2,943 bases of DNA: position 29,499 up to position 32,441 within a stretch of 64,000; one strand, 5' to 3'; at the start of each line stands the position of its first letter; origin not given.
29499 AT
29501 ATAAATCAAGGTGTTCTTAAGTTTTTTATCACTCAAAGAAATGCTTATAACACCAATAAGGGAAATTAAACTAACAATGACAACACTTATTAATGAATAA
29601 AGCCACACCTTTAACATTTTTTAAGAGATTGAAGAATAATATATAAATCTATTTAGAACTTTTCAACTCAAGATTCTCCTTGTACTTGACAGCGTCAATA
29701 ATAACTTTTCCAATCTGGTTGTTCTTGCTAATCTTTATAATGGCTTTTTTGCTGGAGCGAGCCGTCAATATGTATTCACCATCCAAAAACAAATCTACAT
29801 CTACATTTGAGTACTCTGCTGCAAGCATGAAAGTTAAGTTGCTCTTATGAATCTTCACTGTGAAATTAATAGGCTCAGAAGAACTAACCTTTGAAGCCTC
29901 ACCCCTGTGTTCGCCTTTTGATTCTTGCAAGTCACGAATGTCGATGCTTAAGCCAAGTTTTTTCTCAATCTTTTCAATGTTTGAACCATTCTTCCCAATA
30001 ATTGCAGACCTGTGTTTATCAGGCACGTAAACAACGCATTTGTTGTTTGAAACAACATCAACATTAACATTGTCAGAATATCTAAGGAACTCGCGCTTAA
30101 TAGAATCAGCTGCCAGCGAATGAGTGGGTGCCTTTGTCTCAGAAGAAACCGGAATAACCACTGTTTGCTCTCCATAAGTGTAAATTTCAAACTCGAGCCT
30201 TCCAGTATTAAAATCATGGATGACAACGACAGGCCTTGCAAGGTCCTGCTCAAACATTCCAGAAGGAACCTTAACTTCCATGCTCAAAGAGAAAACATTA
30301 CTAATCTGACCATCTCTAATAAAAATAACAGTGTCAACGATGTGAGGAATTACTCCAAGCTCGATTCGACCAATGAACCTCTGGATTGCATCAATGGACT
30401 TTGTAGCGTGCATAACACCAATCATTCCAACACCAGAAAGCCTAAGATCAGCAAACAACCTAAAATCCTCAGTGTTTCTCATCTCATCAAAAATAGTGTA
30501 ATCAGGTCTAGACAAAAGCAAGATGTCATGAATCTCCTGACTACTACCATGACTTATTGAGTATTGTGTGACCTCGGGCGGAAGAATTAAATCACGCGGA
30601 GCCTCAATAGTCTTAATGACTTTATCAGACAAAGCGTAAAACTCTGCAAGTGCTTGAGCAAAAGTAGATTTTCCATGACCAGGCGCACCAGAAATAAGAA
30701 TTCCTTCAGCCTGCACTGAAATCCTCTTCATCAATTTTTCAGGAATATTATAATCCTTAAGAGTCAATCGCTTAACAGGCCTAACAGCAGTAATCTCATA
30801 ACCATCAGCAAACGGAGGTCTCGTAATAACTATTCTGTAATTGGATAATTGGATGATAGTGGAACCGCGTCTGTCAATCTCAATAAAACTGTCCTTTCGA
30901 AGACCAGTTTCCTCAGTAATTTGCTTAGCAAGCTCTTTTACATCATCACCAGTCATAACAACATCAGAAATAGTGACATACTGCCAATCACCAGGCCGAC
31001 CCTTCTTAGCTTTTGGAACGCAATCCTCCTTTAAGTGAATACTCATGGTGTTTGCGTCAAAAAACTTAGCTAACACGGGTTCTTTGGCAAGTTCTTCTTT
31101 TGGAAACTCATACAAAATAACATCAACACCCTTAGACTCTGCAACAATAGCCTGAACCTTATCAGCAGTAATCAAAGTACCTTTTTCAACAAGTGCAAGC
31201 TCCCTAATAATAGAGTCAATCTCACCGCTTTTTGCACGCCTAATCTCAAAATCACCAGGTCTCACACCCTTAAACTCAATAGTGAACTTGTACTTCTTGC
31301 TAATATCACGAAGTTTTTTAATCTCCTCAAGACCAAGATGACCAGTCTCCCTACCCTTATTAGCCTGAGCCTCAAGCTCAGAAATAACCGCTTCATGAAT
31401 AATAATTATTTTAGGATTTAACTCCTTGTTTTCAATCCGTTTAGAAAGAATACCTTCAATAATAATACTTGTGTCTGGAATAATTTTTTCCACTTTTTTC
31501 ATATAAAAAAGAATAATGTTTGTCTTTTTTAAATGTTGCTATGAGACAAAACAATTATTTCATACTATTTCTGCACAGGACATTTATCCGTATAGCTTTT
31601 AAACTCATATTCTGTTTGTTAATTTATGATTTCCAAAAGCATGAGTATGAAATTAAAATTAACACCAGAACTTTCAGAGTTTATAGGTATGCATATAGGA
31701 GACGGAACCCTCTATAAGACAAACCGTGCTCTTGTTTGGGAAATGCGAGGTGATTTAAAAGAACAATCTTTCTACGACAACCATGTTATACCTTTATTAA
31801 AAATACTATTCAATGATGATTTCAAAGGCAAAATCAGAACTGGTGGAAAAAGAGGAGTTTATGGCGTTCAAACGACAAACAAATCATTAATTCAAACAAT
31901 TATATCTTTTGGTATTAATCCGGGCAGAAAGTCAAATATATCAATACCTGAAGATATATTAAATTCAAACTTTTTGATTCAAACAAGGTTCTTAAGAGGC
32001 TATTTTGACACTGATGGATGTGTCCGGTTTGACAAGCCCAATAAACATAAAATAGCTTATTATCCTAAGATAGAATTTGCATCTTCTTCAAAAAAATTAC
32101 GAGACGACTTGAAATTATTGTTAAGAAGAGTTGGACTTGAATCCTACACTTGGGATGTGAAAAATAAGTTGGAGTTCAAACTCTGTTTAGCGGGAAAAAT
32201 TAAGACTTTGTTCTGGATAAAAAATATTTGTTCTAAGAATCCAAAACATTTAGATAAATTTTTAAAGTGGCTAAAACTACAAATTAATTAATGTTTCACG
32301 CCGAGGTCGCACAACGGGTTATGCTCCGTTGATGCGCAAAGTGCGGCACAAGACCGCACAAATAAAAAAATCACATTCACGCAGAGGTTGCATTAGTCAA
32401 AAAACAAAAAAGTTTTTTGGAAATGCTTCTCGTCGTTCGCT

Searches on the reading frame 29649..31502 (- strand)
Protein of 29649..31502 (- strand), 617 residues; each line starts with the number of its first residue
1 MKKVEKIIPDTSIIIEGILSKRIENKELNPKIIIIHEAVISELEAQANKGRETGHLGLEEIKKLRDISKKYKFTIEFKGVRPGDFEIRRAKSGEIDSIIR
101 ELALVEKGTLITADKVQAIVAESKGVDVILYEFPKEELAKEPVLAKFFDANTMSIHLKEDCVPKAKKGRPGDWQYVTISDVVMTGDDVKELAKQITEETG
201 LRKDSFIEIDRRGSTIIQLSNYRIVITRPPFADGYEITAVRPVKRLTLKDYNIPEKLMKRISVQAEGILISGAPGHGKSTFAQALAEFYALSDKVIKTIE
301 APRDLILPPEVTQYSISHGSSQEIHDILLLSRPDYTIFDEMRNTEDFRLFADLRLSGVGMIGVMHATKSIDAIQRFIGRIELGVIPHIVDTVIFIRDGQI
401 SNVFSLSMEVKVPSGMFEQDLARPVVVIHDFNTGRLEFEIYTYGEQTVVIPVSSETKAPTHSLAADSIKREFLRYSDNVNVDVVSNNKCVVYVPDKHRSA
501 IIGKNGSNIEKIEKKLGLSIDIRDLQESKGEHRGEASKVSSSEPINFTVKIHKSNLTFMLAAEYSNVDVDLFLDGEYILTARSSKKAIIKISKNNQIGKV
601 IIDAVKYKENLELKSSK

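Call 14: find_homologous_proteins(query=window:29649-31502:-)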
Query window:29649-31502:- (617 aa): 8000 proteins with E <= 0.001 among 8000 candidates; the best 120 are listed.
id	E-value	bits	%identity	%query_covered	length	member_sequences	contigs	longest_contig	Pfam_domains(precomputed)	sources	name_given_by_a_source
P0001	0.0e+0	1330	100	100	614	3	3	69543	PF07650.24,PF01850.28,PF00013.36,PF00437.27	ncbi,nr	ncbi:MAG: PINc/VapC family ATPase [Nanoarchaeota archaeon]|nr:PINc/VapC family ATPase [Nanoarchaeota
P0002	0.0e+0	1081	80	100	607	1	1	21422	PF26594.2,PF01850.28,PF00013.36,PF00437.27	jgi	-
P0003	0.0e+0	1077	80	100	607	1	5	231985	PF26594.2,PF07650.24,PF01850.28,PF00013.36,PF00437.27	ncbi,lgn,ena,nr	ncbi:MAG: Flp pilus assembly complex ATPase component TadA [Nanoarchaeota archaeon]|nr:Flp pilus ass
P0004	0.0e+0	1066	78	100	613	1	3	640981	PF26594.2,PF07650.24,PF01850.28,PF00013.36,PF00437.27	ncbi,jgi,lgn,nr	ncbi:Flp pilus assembly complex ATPase component TadA [Candidatus Woesearchaeota archaeon]|nr:Flp pi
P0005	0.0e+0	1039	77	100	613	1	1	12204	PF26594.2,PF07650.24,PF01850.28,PF00013.36,PF00437.27,PF20720.4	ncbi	ncbi:MAG: PINc/VapC family ATPase [archaeon]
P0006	0.0e+0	1035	77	100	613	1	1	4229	PF07650.24,PF01850.28,PF00013.36,PF00437.27,PF20720.4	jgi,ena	-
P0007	0.0e+0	1032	76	100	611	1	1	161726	PF07650.24,PF01850.28,PF00437.27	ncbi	ncbi:MAG: PINc/VapC family ATPase [archaeon]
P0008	0.0e+0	1030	75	100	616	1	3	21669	PF07650.24,PF01850.28,PF00013.36,PF00437.27,PF20720.4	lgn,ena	-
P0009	0.0e+0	1027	76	99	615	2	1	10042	PF07650.24,PF01850.28,PF00013.36,PF00437.27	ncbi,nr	ncbi:MAG: PINc/VapC family ATPase [Nanoarchaeota archaeon]|nr:PINc/VapC family ATPase [Nanoarchaeota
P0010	0.0e+0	1022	75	100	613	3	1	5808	PF07650.24,PF01850.28,PF00013.36,PF00437.27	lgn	-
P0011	0.0e+0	1020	75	100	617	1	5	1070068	PF07650.24,PF01850.28,PF00437.27,PF20720.4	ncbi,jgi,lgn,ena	jgi:ATPase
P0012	0.0e+0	1011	76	100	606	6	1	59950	PF26594.2,PF07650.24,PF01850.28,PF00013.36,PF00437.27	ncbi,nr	ncbi:ATPase [Candidatus Woesearchaeota archaeon]|nr:ATPase [Candidatus Woesearchaeota archaeon]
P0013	9.3e-297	1003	74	100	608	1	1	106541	PF01850.28,PF00437.27,PF20720.4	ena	-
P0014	3.9e-295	998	73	100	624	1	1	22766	PF07650.24,PF01850.28,PF00013.36,PF00437.27,PF20720.4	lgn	-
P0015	7.0e-291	984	73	100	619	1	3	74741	PF07650.24,PF01850.28,PF00437.27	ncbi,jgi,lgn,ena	-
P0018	5.3e-278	941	100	71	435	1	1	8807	PF07650.24,PF00013.36,PF00437.27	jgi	-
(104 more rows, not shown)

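Call 15: find_encoding_contigs(protein=P0003, flank=6000, max_places=3)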
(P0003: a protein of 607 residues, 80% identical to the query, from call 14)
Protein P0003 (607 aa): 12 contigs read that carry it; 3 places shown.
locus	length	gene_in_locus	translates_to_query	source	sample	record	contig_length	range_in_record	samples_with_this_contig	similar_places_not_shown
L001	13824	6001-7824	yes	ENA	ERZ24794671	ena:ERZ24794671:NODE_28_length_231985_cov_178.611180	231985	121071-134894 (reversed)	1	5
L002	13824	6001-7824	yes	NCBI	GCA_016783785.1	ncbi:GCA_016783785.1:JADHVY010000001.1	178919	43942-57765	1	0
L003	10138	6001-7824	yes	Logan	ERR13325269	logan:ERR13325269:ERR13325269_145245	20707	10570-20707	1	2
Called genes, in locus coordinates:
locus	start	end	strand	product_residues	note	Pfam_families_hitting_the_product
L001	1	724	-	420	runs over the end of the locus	PF05221:AdoHcyase, PF02826:2-Hacid_dh_C, PF00670:AdoHcyase_NAD, PF07991:KARI_N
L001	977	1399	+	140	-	PF13404:HTH_AsnC-type, PF13412:HTH_24, PF01037:AsnC_trans_reg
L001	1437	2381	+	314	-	PF00072:Response_reg, PF00990:GGDEF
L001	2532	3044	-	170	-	-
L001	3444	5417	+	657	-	PF01841:Transglut_core, PF02752:Arrestin_C (faint)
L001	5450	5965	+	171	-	PF00293:NUDIX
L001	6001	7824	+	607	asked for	PF01850:PIN, PF00437:T2SSE, PF07650:KH_2 (weak), PF26594:KH_NusA_2nd (faint), PF00013:KH_1 (weak)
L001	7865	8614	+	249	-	PF02535:Zip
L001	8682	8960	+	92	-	-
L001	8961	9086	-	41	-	-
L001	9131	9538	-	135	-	-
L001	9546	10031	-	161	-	PF22600:MTPAP-like_central (weak), PF01909:NTP_transf_2 (weak), PF18765:Polbeta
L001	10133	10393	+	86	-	PF01370:Epimerase, PF16363:GDP_Man_Dehyd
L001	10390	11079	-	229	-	PF00535:Glycos_transf_2, PF10111:Glyco_tranf_2_2 (weak), PF13641:Glyco_tranf_2_3 (weak)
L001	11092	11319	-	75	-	-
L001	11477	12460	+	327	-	PF01073:3Beta_HSD, PF01370:Epimerase, PF02719:Polysacc_synt_2, PF04321:RmlD_sub_bind, PF16363:GDP_Man_Dehyd, PF13460:NAD_binding_10, PF07993:NAD_binding_4 (weak)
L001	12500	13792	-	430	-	PF13173:AAA_14, PF13401:AAA_22 (faint), PF13635:DUF4143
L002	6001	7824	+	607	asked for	PF01850:PIN, PF00437:T2SSE, PF07650:KH_2 (weak), PF26594:KH_NusA_2nd (faint), PF00013:KH_1 (weak)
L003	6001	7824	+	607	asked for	PF01850:PIN, PF00437:T2SSE, PF07650:KH_2 (weak), PF26594:KH_NusA_2nd (faint), PF00013:KH_1 (weak)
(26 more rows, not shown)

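Call 16: find_encoding_contigs(protein=P0004, flank=6000, max_places=3)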
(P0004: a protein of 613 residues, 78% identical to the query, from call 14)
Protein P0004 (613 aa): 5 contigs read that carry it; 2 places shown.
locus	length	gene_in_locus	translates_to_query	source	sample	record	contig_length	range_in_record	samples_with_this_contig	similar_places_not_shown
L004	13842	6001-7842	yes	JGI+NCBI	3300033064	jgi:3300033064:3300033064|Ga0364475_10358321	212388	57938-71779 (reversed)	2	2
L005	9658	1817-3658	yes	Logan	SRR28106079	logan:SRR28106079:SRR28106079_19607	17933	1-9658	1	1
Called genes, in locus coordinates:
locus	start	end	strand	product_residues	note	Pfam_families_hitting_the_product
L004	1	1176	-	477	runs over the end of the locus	PF00478:IMPDH, PF00571:CBS, PF01070:FMN_dh, PF03060:NMO (weak)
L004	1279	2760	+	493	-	PF00391:PEP-utilizers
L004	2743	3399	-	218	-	PF01351:RNase_HII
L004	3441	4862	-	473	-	PF05221:AdoHcyase, PF00670:AdoHcyase_NAD, PF02826:2-Hacid_dh_C (weak)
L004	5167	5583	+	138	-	PF13404:HTH_AsnC-type, PF13412:HTH_24, PF01037:AsnC_trans_reg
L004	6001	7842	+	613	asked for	PF01850:PIN, PF00437:T2SSE (weak), PF00013:KH_1 (weak), PF07650:KH_2 (weak), PF26594:KH_NusA_2nd (faint)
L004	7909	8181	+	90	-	-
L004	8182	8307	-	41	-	-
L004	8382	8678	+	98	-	-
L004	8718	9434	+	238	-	PF00881:Nitroreductase, PF14512:TM1586_NiRdase (weak)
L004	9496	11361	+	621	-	PF00270:DEAD (weak), PF04851:ResIII (weak), PF06733:DEAD_2, PF13307:Helicase_C_2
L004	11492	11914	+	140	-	-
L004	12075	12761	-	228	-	-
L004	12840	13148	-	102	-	-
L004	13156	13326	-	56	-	PF01402:RHH_1 (weak)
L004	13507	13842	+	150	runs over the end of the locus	-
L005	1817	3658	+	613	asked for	PF01850:PIN, PF00437:T2SSE (weak), PF00013:KH_1 (weak), PF07650:KH_2 (weak), PF26594:KH_NusA_2nd (faint)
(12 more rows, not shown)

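Call 17: find_encoding_contigs(protein=P0002, flank=6000, max_places=3)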
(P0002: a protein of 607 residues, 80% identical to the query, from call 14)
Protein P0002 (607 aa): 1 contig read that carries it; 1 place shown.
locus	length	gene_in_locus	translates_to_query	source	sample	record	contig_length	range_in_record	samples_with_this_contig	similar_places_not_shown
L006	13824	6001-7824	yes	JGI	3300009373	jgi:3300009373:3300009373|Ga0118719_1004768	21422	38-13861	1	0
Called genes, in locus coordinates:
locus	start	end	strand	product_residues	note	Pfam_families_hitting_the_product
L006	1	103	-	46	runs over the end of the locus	?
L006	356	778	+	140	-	PF13404:HTH_AsnC-type, PF13412:HTH_24, PF01037:AsnC_trans_reg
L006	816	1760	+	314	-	PF00072:Response_reg, PF00990:GGDEF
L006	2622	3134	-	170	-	-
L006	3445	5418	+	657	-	PF01841:Transglut_core, PF02752:Arrestin_C (faint)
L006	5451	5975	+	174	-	PF00293:NUDIX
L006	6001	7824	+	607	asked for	PF01850:PIN, PF00437:T2SSE, PF26594:KH_NusA_2nd (faint), PF00013:KH_1 (weak)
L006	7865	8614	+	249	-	PF02535:Zip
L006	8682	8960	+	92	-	-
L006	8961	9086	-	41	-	-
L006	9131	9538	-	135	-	-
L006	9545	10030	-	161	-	PF22600:MTPAP-like_central (faint), PF01909:NTP_transf_2, PF18765:Polbeta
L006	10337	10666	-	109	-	-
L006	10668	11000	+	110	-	-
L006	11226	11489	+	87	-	PF01402:RHH_1 (weak), PF17723:RHH_8 (faint)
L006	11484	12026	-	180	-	PF01850:PIN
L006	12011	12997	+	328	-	PF01073:3Beta_HSD, PF01370:Epimerase, PF02719:Polysacc_synt_2, PF04321:RmlD_sub_bind, PF16363:GDP_Man_Dehyd, PF13460:NAD_binding_10, PF07993:NAD_binding_4 (weak)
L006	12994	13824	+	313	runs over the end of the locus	PF00106:adh_short, PF01073:3Beta_HSD, PF01370:Epimerase, PF02719:Polysacc_synt_2, PF04321:RmlD_sub_bind, PF08659:KR, PF13460:NAD_binding_10 (weak), PF16363:GDP_Man_Dehyd, +2 more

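Call 26: find_encoding_contigs(protein=P0001, flank=4000, max_places=6)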
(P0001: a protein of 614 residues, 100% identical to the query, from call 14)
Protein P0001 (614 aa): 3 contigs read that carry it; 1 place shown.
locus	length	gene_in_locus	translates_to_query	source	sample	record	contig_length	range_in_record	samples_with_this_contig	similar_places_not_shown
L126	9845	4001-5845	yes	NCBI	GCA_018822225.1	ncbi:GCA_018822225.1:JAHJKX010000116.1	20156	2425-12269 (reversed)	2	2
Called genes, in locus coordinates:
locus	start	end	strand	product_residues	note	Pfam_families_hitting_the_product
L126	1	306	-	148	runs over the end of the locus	PF00692:dUTPase, PF22769:DCD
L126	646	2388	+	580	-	-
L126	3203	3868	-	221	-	PF14528:LAGLIDADG_3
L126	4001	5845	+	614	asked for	PF01850:PIN, PF00437:T2SSE (weak), PF07650:KH_2 (weak), PF00013:KH_1 (weak)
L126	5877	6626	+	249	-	PF02535:Zip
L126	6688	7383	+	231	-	PF00881:Nitroreductase, PF14512:TM1586_NiRdase (weak)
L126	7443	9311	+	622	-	PF00270:DEAD (faint), PF04851:ResIII (weak), PF06733:DEAD_2, PF13307:Helicase_C_2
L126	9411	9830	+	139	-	-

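Call 27: find_encoding_contigs(protein=P0018, flank=4000, max_places=6)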
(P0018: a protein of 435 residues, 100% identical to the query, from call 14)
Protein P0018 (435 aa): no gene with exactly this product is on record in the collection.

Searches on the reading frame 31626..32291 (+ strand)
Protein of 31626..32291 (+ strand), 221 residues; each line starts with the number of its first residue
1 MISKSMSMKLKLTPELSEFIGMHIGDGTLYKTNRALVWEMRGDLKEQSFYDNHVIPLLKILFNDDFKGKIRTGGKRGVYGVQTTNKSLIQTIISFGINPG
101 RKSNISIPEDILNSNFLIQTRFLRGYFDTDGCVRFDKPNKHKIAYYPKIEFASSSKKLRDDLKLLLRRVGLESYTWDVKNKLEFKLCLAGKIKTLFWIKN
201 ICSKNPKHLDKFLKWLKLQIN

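Call 13: find_encoding_contigs(protein=window:31626-32291:+, flank=10000, max_places=10)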
Protein window:31626-32291:+ (221 aa): no gene with exactly this product is on record in the collection.
